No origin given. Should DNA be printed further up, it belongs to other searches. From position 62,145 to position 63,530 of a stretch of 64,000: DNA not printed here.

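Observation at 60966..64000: Hsp70 ATPase-domain / repeat / non-catalytic FGE-fold fusion with a coupled helical partner: candidate uncharacterised chaperone-like or sensor system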

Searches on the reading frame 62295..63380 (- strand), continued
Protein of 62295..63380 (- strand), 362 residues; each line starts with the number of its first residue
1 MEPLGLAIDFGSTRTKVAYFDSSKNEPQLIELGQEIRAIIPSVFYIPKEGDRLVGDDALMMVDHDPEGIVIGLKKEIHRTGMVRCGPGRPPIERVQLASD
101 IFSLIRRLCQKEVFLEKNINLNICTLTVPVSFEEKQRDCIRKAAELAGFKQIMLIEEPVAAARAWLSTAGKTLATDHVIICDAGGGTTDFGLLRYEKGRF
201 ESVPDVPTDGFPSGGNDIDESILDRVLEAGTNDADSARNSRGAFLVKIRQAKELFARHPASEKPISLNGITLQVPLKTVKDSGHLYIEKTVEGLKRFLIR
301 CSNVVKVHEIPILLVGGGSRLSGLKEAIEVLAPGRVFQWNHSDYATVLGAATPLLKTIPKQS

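Call 47: search_protein_families(library=pfam, proteins=[L010:5592-8198:+, L012:4942-7683:+, L014:9980-12109:+, L015:578-3505:+, L016:4890-7748:+, L017:9983-12619:+, L020:9983-12451:+, L021:9986-13099:+, L022:5941-7545:+, L026:2639-4867:+], max_evalue=0.001)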
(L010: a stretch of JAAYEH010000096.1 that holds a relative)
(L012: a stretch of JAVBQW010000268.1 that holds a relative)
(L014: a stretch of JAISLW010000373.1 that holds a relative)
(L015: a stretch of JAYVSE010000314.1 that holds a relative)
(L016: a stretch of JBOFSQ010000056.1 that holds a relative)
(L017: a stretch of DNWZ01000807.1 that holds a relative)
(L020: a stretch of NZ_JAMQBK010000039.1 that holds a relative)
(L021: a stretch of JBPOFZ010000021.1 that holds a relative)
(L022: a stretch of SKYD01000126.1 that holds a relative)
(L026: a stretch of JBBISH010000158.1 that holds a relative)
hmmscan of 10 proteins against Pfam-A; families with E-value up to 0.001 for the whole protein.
L010:5592-8198:+ (869 aa): 6 families
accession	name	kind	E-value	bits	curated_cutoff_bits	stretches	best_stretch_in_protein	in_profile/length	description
PF00012.26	HSP70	-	1.1e-24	87.1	20.6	1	112-326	127-349/599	Hsp70 protein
PF06723.19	MreB_Mbl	-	3e-12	46.4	27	1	103-325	80-295/327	MreB/Mbl protein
PF13371.12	TPR_9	-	1.4e-06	28.7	35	1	467-523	7-63/73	Tetratricopeptide repeat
PF13432.12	TPR_16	-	9.2e-06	26.4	32.7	1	461-522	3-64/65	Tetratricopeptide repeat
PF07719.23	TPR_2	-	4.6e-05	23.7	27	0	489-514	1-26/34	Tetratricopeptide repeat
PF13428.12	TPR_14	-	0.00094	20.1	23.5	0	490-527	2-39/44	Tetratricopeptide repeat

L012:4942-7683:+ (914 aa): 4 families
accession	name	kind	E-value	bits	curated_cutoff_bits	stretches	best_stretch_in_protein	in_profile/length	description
PF08238.18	Sel1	-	4e-97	315.7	30.7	10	633-668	1-36/36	Sel1 repeat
PF00012.26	HSP70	-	5.1e-28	98.1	20.6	1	98-367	112-376/599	Hsp70 protein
PF06723.19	MreB_Mbl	-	8.8e-19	67.9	27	1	7-359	4-315/327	MreB/Mbl protein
PF23310.1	TPR_27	-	7.8e-05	22.7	27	0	687-718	43-74/110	Plant tetratrico peptide repeats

L014:9980-12109:+ (710 aa): 11 families
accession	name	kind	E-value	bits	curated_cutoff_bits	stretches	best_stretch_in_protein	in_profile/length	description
PF00023.36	Ank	-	1.7e-53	176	21.1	5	430-464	1-33/33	Ankyrin repeat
PF12796.13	Ank_2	-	4.5e-52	175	27.3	4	540-634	1-90/90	Ankyrin repeats (3 copies)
PF13637.12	Ank_4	-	1.8e-49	165.1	22.7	6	540-590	1-50/50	Ankyrin repeats (many copies)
PF13606.12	Ank_3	-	5.8e-35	115.3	22.3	2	637-667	2-30/30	Ankyrin repeat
PF13857.12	Ank_5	-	1.8e-33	114.6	27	4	452-507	1-56/56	Ankyrin repeats (many copies)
PF00012.26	HSP70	-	2.4e-26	92.6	20.6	1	82-372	89-372/599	Hsp70 protein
PF06723.19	MreB_Mbl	-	8.3e-15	54.9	27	1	128-350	92-298/327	MreB/Mbl protein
PF24521.3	Ank_KRIT1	-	1.1e-06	28.9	80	0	526-652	8-133/149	KRIT1 ankyrin-repeats domain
PF14450.12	FtsA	-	1.8e-05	25.5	31.8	0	186-367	1-127/127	Cell division protein FtsA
PF23745.1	ANK_LRRK2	-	0.00064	20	27.5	0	397-461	29-92/130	LRRK2 ANK repeat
PF07520.16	SrfB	-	0.0008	18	27.1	0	186-232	563-615/992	Virulence factor SrfB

L015:578-3505:+ (976 aa): 3 families
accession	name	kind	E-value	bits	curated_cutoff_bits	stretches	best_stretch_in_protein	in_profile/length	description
PF00012.26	HSP70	-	1.6e-25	89.8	20.6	1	171-404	111-350/599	Hsp70 protein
PF06723.19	MreB_Mbl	-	3.9e-10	39.5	27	1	171-423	71-316/327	MreB/Mbl protein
PF14450.12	FtsA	-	0.00017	22.4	31.8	0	252-421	1-127/127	Cell division protein FtsA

L016:4890-7748:+ (953 aa): 4 families
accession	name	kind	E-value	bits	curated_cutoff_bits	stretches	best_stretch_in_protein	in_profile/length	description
PF00160.26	Pro_isomerase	-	5.3e-49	167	21.7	1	402-532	3-143/159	Cyclophilin type peptidyl-prolyl cis-trans isomerase/CLD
PF03781.23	FGE-sulfatase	-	3.7e-37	128.8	23.3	1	717-949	8-254/255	Sulfatase-modifying factor enzyme 1-like domain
PF00012.26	HSP70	-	1.8e-27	96.3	20.6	1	96-361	111-370/599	Hsp70 protein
PF06723.19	MreB_Mbl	-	4e-17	62.5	27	1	7-360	3-316/327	MreB/Mbl protein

L017:9983-12619:+ (879 aa): 8 families
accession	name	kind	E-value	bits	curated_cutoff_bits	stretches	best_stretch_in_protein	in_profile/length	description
PF00012.26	HSP70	-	5.3e-26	91.4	20.6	1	98-349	111-368/599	Hsp70 protein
PF06723.19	MreB_Mbl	-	8.2e-13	48.3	27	1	98-350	71-316/327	MreB/Mbl protein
PF13432.12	TPR_16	-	4.4e-11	43.4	32.7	2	473-524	1-52/65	Tetratricopeptide repeat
PF14559.12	TPR_19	-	6.8e-06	26.8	25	0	445-486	1-42/68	Tetratricopeptide repeat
PF13371.12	TPR_9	-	0.00017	21.9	35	1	478-526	4-52/73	Tetratricopeptide repeat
PF07719.23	TPR_2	-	0.00018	21.8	27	0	507-526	5-24/34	Tetratricopeptide repeat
PF14450.12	FtsA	-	0.0002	22.2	31.8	0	179-348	1-127/127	Cell division protein FtsA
PF12895.13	ANAPC3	-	0.0003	21.5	27.2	0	465-524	19-77/82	Anaphase-promoting complex, cyclosome, subunit 3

L020:9983-12451:+ (823 aa): 2 families
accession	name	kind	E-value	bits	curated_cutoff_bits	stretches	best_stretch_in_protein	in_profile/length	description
PF00012.26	HSP70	-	2.3e-21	76.1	20.6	1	96-354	109-372/599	Hsp70 protein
PF06723.19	MreB_Mbl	-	4.3e-13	49.2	27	1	6-331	3-296/327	MreB/Mbl protein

L021:9986-13099:+ (1038 aa): 5 families
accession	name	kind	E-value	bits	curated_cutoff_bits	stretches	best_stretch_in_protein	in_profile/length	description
PF00012.26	HSP70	-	2.4e-20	72.8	20.6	1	107-352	118-368/599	Hsp70 protein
PF06723.19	MreB_Mbl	-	7.1e-13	48.5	27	1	103-357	77-320/327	MreB/Mbl protein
PF12773.13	DZR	-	7.3e-09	36.1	27.3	1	988-1035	1-45/45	Double zinc ribbon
PF13240.11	Zn_Ribbon_1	-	4.2e-06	26.8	25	0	988-1008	2-22/23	zinc-ribbon domain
PF10571.15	UPF0547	-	4.7e-05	23.9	29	1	986-1008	1-23/26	Uncharacterised protein family UPF0547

L022:5941-7545:+ (535 aa): 3 families
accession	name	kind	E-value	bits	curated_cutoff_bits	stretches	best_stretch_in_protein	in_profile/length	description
PF07603.17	Lcl_C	-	2.9e-28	99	34.9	1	389-532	1-117/117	Lcl C-terminal domain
PF00012.26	HSP70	-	2.3e-10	39.8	20.6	1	80-333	89-347/599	Hsp70 protein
PF06723.19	MreB_Mbl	-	3.8e-07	29.7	27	0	53-200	32-166/327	MreB/Mbl protein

L026:2639-4867:+ (743 aa): 3 families
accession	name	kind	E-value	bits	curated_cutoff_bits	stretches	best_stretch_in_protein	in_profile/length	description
PF07603.17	Lcl_C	-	1.1e-18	68.1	34.9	1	638-743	10-117/117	Lcl C-terminal domain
PF00012.26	HSP70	-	3.8e-11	42.4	20.6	1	78-233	96-240/599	Hsp70 protein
PF06723.19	MreB_Mbl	-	7.7e-07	28.7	27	1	137-345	107-299/327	MreB/Mbl protein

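Call 53: search_solved_structures(query=window:62295-63380:-, max_evalue=0.00001, show_alignments=1)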
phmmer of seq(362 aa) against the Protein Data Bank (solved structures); distinct sequences matched with E-value up to 0.00001: 119 (the best 60 are shown).
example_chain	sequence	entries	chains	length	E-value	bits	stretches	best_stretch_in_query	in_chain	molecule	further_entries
5obx_A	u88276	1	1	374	1.3e-17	67.3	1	6-351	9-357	Chaperone protein DnaK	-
6zyh_A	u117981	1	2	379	1.5e-17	67.1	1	111-351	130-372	Endoplasmic reticulum chaperone BiP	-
6ha7_A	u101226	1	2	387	1.5e-17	67.1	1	111-351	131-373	Endoplasmic reticulum chaperone BiP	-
6h9u_A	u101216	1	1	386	1.5e-17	67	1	111-351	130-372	Endoplasmic reticulum chaperone BiP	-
9h0c_A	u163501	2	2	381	1.6e-17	67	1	111-351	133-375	Endoplasmic reticulum chaperone BiP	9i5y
3ldl_A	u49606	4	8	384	1.6e-17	67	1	111-351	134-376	78 kDa glucose-regulated protein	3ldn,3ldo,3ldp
6cz1_A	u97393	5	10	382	1.6e-17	67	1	111-351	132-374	Endoplasmic reticulum chaperone BiP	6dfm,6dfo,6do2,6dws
5obw_A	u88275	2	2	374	1.7e-17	66.9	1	6-351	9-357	Chaperone protein DnaK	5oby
5evz_A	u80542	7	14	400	1.9e-17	66.7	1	111-351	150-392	78 kDa glucose-regulated protein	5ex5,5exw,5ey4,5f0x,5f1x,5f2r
3iuc_A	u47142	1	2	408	2e-17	66.7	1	111-351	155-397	Heat shock 70kDa protein 5 (Glucose-regulated protein, 78kDa)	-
3qfp_A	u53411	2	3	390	4.2e-17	65.6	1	123-351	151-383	78 kDa glucose-regulated protein homolog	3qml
3qfu_A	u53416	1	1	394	4.4e-17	65.6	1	123-351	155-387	78 kDa glucose-regulated protein homolog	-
5obu_A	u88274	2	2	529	4.8e-17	65.4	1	6-351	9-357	Chaperone protein DnaK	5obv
6hab_A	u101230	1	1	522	5.1e-17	65.3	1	111-351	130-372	Endoplasmic reticulum chaperone BiP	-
6asy_A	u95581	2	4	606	8e-17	64.7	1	111-351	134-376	78 kDa glucose-regulated protein | Endoplasmic reticulum chaperone BiP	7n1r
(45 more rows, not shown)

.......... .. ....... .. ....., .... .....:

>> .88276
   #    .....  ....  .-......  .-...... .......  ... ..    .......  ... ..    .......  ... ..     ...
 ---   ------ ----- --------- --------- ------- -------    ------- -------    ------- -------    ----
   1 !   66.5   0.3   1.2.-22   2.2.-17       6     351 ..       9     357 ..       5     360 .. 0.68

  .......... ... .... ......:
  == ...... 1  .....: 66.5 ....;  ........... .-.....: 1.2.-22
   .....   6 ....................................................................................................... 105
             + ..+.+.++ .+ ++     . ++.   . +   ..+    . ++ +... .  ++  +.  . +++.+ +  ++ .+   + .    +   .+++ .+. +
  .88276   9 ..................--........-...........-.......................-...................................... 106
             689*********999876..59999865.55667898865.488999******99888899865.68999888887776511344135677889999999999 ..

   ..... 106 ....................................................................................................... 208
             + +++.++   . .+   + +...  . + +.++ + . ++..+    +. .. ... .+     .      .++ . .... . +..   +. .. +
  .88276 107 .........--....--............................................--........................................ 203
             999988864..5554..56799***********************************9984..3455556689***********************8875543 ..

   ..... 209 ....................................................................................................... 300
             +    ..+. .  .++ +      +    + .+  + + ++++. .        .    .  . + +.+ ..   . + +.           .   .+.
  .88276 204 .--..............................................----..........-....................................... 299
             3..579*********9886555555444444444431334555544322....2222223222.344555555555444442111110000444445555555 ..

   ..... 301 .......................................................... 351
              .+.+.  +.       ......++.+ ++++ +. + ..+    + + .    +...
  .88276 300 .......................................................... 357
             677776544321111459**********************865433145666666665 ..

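Call 57: search_protein_representatives(alignment_id=A2)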
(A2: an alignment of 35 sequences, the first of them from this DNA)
Query: 35 sequences, 474 profile positions. Proteins with E-value up to 0.001 (for the whole library): 43435; up to 1e-10: 26192; up to 1e-30: 5244. The best 150 are listed.
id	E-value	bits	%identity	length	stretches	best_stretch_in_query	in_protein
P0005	2.3e-170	584.1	-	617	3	6-442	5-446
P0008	2.0e-167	574.4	-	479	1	2-422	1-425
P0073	2.2e-167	574.3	-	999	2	2-363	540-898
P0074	1.8e-164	564.7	-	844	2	6-445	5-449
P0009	6.4e-158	543.1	-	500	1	5-462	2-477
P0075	2.6e-157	541.0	-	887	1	3-361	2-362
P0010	3.4e-157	540.7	-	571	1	3-422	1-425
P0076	2.5e-156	537.8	-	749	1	3-422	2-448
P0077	1.3e-155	535.5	-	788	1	3-422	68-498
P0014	1.7e-155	535.0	-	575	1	4-454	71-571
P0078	2.4e-155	534.6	-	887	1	5-392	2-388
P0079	7.4e-154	529.7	-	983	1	4-422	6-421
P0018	1.2e-151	522.4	-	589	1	3-445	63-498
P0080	5.2e-151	520.3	-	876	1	5-369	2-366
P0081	1.6e-150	518.7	-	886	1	3-380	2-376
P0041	4.6e-117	408.3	-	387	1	3-369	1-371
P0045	4.8e-110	385.2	-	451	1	4-420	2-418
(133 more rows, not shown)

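Call 59: search_protein_families(library=pfam, alignment_id=A4, max_evalue=0.0001)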
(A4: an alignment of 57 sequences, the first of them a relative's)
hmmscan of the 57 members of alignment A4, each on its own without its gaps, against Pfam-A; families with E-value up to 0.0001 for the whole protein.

A. member 1, P0073 (999 aa): 5 families
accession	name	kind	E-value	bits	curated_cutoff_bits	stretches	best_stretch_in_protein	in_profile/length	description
PF00012.26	HSP70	-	1.8e-217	723.8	20.6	2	2-540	1-544/599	Hsp70 protein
PF06723.19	MreB_Mbl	-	7.8e-32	110.8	27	2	577-885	24-315/327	MreB/Mbl protein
PF08238.18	Sel1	-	1.8e-06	28.7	30.7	0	945-976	2-33/36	Sel1 repeat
PF01869.26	BcrAD_BadFG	-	1.5e-05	25.2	31.5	0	821-886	198-268/271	BadF/BadG/BcrA/BcrD ATPase family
PF14450.12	FtsA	-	3.8e-05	24.5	31.8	0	255-351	46-106/127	Cell division protein FtsA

B. families by the number of members that match (of 57 scanned): 76 families (the first 25 are shown)
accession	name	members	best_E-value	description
PF00012.26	HSP70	57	1.8e-217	Hsp70 protein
PF06723.19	MreB_Mbl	57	7.8e-32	MreB/Mbl protein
PF08238.18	Sel1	11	3.1e-121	Sel1 repeat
PF07719.23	TPR_2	8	7.6e-14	Tetratricopeptide repeat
PF13432.12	TPR_16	8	4.3e-11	Tetratricopeptide repeat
PF00515.34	TPR_1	8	7.4e-10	Tetratricopeptide repeat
PF13371.12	TPR_9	7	8.4e-12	Tetratricopeptide repeat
PF13428.12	TPR_14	6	2.6e-10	Tetratricopeptide repeat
PF14450.12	FtsA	6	1.1e-06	Cell division protein FtsA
PF03781.23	FGE-sulfatase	5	1.7e-68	Sulfatase-modifying factor enzyme 1-like domain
PF14559.12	TPR_19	5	2.3e-09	Tetratricopeptide repeat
PF13181.12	TPR_8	3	4.4e-06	Tetratricopeptide repeat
PF13229.12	Beta_helix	2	3.2e-35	Right handed beta helix region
PF05048.19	NosD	2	8.8e-22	Periplasmic copper-binding protein (NosD)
PF14237.11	GYF_2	2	2.1e-17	GYF domain 2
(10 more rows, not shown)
